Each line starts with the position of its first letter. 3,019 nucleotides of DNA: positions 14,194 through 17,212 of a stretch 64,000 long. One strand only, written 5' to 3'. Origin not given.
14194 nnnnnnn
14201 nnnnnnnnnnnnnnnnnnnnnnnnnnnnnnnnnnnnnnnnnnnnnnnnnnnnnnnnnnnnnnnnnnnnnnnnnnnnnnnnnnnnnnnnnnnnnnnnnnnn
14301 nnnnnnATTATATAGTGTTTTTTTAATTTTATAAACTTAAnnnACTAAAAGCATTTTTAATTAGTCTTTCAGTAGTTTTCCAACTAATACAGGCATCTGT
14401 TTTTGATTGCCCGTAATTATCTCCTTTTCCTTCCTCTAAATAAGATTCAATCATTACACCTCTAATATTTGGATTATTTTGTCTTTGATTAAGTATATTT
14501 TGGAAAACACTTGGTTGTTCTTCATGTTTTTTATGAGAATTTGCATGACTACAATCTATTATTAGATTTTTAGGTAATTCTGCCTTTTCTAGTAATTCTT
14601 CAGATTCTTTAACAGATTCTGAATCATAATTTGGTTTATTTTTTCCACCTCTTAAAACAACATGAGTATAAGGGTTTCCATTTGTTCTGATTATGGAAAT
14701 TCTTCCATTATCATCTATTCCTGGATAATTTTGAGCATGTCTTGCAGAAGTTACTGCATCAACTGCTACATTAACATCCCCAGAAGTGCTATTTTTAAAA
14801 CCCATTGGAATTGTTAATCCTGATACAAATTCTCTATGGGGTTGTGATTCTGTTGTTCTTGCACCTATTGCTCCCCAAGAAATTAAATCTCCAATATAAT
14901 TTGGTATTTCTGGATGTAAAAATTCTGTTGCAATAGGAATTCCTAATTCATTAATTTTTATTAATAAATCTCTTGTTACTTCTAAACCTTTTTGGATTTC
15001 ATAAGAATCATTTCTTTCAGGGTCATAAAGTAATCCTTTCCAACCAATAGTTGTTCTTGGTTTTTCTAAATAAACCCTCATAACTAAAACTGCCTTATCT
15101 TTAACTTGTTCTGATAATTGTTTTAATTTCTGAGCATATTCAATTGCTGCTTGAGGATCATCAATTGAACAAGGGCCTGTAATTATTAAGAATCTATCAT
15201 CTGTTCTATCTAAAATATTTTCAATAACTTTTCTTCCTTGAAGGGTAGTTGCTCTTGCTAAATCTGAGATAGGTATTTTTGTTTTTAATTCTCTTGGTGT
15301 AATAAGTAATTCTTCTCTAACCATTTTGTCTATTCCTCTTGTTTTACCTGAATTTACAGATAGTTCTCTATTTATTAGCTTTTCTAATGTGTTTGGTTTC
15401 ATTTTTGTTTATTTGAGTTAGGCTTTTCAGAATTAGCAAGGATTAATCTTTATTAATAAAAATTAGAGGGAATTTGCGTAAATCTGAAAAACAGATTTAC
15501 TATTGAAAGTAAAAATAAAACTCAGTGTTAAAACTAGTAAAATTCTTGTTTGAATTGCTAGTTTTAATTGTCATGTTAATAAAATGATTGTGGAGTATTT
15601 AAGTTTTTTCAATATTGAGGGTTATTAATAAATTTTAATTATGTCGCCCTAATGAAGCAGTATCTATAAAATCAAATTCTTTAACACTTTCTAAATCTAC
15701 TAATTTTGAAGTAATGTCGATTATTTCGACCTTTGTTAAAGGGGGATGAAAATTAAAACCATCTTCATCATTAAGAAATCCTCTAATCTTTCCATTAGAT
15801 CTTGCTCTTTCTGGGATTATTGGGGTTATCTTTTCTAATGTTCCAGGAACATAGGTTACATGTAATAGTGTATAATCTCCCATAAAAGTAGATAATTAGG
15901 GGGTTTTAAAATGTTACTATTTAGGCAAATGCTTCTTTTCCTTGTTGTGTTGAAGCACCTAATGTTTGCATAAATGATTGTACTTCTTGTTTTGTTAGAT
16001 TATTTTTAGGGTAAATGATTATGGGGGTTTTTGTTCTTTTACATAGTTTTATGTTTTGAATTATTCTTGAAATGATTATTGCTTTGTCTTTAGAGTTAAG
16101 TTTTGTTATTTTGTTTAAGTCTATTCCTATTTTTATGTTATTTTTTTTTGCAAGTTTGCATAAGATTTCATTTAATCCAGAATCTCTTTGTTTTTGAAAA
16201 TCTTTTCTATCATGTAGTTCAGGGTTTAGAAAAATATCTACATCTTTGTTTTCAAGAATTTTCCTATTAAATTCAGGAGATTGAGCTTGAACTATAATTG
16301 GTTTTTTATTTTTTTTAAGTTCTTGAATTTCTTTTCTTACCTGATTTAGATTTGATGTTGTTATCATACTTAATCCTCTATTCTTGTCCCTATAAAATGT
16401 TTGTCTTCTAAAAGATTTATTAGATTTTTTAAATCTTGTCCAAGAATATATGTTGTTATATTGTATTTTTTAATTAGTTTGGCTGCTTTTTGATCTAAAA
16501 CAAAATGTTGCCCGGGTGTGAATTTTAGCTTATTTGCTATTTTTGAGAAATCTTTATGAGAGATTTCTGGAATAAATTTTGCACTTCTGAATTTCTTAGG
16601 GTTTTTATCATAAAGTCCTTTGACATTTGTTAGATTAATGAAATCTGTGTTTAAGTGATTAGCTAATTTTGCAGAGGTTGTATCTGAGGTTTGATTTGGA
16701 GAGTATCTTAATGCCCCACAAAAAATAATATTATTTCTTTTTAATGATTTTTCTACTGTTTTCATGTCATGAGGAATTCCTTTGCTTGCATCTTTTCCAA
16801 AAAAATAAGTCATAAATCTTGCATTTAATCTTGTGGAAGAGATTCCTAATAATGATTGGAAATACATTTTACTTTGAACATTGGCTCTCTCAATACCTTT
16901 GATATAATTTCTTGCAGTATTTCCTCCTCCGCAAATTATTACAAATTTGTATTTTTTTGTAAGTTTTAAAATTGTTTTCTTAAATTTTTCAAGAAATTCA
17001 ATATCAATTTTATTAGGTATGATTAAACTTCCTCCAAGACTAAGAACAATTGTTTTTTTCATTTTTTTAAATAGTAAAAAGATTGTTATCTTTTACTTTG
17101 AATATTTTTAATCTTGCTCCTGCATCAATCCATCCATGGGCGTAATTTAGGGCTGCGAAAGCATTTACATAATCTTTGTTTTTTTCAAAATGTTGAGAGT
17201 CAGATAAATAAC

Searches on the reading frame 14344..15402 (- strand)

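Call 63: search_protein_families(library=pfam, max_evalue=0.001, proteins=[window:14344-15402:-])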
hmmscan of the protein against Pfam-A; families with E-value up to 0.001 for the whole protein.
window:14344-15402:- (353 aa): 1 family
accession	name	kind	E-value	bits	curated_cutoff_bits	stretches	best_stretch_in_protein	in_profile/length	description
PF00793.26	DAHP_synth_1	-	3.4e-70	236.5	25.5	1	62-347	9-268/270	DAHP synthetase I family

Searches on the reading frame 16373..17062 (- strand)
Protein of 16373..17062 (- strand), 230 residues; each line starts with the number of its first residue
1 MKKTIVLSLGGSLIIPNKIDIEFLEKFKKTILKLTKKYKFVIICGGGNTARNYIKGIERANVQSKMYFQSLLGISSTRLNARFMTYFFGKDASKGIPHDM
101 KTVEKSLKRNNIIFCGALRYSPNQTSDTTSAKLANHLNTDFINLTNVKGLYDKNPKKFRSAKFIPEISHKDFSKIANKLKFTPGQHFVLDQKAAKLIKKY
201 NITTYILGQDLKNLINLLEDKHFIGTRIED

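Call 63: search_protein_families(library=pfam, max_evalue=0.001, proteins=[window:16373-17062:-])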
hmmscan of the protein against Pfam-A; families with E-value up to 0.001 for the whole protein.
window:16373-17062:- (230 aa): 1 family
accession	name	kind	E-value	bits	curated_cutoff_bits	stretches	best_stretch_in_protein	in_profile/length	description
PF00696.33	AA_kinase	-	2.9e-28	99.6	24.9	1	3-207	1-233/234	Amino acid kinase family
